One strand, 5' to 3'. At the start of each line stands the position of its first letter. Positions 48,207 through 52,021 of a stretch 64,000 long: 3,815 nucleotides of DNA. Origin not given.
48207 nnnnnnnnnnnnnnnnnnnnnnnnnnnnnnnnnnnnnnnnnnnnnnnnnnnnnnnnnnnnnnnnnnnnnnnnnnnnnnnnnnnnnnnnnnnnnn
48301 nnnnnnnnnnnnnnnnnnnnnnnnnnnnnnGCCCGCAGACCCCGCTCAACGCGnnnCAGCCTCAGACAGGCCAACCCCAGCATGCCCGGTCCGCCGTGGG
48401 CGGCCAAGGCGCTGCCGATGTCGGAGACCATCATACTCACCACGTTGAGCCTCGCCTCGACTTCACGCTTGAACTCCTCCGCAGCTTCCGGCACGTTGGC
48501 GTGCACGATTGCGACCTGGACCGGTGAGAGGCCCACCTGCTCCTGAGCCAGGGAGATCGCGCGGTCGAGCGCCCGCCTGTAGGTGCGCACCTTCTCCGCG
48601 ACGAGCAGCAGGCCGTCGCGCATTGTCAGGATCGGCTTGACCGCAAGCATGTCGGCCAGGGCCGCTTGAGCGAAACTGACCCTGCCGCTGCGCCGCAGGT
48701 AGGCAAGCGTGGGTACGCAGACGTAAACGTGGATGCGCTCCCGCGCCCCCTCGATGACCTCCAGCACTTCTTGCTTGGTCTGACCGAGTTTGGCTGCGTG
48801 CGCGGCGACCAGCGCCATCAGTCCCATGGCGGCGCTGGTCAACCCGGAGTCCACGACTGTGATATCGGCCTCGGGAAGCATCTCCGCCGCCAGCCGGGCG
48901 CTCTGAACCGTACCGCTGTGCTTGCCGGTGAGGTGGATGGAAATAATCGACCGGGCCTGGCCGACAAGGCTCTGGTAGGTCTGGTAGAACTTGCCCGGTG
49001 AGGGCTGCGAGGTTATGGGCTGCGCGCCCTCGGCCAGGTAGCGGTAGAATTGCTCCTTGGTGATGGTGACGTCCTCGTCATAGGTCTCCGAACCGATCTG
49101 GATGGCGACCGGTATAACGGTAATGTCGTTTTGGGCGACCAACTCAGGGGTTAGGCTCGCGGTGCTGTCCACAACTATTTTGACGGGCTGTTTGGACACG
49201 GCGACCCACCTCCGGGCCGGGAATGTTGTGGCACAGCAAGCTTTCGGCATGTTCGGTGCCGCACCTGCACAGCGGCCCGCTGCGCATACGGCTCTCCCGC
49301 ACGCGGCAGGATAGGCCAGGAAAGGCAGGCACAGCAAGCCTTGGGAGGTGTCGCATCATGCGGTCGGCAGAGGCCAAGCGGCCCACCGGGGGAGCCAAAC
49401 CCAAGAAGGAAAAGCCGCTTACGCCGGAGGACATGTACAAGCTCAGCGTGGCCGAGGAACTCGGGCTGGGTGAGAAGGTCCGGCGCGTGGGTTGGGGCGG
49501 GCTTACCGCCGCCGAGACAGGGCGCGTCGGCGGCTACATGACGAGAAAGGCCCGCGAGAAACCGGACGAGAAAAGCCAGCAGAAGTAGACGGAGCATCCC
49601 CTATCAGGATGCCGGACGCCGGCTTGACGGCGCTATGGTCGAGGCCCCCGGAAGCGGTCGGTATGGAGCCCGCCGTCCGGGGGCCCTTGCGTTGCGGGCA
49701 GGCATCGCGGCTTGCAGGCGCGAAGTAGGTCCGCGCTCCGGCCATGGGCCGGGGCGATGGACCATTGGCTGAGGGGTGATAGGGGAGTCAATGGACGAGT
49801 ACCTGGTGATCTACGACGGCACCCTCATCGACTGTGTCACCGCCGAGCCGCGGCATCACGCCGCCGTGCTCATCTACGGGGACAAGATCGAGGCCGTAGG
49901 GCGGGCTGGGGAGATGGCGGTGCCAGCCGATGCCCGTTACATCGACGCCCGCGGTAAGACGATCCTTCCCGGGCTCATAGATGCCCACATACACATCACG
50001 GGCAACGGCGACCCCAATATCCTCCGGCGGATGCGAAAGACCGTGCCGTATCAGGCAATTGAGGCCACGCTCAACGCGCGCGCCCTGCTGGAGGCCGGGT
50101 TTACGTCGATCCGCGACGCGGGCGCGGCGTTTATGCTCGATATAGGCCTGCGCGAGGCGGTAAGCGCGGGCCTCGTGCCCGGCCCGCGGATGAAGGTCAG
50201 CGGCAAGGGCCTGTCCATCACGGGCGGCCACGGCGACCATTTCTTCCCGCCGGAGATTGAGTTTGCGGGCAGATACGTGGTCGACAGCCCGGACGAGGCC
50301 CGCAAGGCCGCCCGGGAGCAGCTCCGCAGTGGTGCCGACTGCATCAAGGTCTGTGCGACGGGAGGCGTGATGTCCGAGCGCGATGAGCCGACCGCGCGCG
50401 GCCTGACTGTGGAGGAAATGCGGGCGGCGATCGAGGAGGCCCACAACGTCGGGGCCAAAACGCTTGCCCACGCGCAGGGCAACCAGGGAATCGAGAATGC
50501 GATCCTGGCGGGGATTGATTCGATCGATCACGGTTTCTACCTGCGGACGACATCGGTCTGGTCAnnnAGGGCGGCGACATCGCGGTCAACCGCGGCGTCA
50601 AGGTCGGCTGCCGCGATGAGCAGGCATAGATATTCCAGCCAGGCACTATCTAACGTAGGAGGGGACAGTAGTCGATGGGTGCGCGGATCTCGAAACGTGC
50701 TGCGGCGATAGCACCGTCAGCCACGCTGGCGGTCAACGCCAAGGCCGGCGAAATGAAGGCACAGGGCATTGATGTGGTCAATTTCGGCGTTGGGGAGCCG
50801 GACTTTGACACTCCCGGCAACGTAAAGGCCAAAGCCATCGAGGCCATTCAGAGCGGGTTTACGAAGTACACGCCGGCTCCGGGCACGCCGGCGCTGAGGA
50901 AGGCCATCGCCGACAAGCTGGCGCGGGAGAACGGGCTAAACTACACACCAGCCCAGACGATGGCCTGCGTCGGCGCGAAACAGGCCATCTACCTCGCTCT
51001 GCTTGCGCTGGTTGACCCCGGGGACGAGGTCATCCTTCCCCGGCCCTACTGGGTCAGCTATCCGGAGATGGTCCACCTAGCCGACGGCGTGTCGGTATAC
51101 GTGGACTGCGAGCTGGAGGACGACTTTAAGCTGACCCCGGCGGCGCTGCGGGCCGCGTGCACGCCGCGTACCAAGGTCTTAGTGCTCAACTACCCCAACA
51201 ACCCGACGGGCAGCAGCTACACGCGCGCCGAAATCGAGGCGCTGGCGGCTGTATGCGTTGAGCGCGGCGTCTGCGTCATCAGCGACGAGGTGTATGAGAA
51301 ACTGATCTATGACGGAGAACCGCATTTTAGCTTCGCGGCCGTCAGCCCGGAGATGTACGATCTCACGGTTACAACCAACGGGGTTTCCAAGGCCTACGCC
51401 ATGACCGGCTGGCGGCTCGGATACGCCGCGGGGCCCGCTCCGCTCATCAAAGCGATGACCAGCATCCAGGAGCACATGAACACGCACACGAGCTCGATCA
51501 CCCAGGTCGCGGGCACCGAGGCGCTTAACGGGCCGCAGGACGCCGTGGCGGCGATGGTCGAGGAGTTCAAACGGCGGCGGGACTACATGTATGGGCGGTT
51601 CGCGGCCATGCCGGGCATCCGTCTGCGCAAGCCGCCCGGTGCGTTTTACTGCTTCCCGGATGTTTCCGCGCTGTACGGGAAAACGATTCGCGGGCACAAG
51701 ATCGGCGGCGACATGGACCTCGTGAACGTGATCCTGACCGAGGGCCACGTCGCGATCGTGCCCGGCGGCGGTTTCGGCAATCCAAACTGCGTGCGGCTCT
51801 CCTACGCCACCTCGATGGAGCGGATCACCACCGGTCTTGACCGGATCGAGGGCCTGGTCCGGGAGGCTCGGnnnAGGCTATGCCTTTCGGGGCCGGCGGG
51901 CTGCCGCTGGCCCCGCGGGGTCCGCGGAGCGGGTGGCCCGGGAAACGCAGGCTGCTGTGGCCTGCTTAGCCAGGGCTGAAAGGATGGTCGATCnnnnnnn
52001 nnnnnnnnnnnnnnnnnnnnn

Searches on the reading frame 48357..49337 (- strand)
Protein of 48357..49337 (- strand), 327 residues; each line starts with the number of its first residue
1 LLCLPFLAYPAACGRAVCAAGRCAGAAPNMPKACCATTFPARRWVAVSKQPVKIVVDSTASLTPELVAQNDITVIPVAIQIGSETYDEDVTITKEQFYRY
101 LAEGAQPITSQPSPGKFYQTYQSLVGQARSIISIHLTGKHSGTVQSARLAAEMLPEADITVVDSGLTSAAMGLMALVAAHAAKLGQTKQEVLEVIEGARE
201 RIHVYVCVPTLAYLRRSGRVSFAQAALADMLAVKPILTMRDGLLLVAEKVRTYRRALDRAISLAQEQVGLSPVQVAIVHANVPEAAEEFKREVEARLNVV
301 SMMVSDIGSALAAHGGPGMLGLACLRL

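Call 86: search_protein_families(library=pfam, proteins=[window:48357-49337:-], max_evalue=0.0001)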
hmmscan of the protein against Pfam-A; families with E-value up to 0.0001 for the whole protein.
window:48357-49337:- (327 aa): 1 family
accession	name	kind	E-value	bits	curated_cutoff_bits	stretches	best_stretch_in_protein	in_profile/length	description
PF02645.21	DegV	-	2e-79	267.3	27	1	52-324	2-277/280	Uncharacterised protein, DegV family COG1307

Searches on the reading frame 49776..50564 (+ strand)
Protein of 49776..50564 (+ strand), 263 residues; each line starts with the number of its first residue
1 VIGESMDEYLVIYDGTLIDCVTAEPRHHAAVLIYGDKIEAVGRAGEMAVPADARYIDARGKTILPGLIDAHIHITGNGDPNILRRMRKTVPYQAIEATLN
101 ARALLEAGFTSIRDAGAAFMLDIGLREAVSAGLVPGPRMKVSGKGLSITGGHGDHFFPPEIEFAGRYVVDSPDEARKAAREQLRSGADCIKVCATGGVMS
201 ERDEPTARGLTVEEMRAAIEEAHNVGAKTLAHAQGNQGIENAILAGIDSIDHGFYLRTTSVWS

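Call 86: search_protein_families(library=pfam, proteins=[window:49776-50564:+], max_evalue=0.0001)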
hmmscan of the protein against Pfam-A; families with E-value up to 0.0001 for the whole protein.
window:49776-50564:+ (263 aa): 2 families
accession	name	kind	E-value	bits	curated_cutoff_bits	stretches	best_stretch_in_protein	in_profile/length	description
PF01979.26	Amidohydro_1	-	4.8e-27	95.5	25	1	62-257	1-180/345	Amidohydrolase family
PF07969.17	Amidohydro_3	-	3.9e-08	33.6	29.7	1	55-86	2-31/472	Amidohydrolase family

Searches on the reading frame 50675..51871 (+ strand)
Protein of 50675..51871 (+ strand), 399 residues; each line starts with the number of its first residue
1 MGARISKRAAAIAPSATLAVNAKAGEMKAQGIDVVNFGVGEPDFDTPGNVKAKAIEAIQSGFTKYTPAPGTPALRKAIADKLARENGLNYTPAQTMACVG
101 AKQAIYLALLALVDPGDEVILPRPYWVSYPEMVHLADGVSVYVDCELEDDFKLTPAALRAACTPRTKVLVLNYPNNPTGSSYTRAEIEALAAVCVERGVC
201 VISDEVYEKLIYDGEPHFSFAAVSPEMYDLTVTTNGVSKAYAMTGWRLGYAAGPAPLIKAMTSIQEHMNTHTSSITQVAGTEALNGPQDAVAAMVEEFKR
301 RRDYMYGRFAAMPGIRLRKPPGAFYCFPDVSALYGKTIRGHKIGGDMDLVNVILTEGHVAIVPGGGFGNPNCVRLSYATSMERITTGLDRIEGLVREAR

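Call 86: search_protein_families(library=pfam, proteins=[window:50675-51871:+], max_evalue=0.0001)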
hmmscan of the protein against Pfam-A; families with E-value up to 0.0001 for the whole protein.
window:50675-51871:+ (399 aa): 2 families
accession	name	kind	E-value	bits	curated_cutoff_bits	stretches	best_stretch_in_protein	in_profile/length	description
PF00155.27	Aminotran_1_2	-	2.3e-80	270.9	19.7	1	33-391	2-361/361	Aminotransferase class I and II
PF01041.23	DegT_DnrJ_EryC1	-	3.1e-09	37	19.8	1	97-204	44-145/360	DegT/DnrJ/EryC1/StrS aminotransferase family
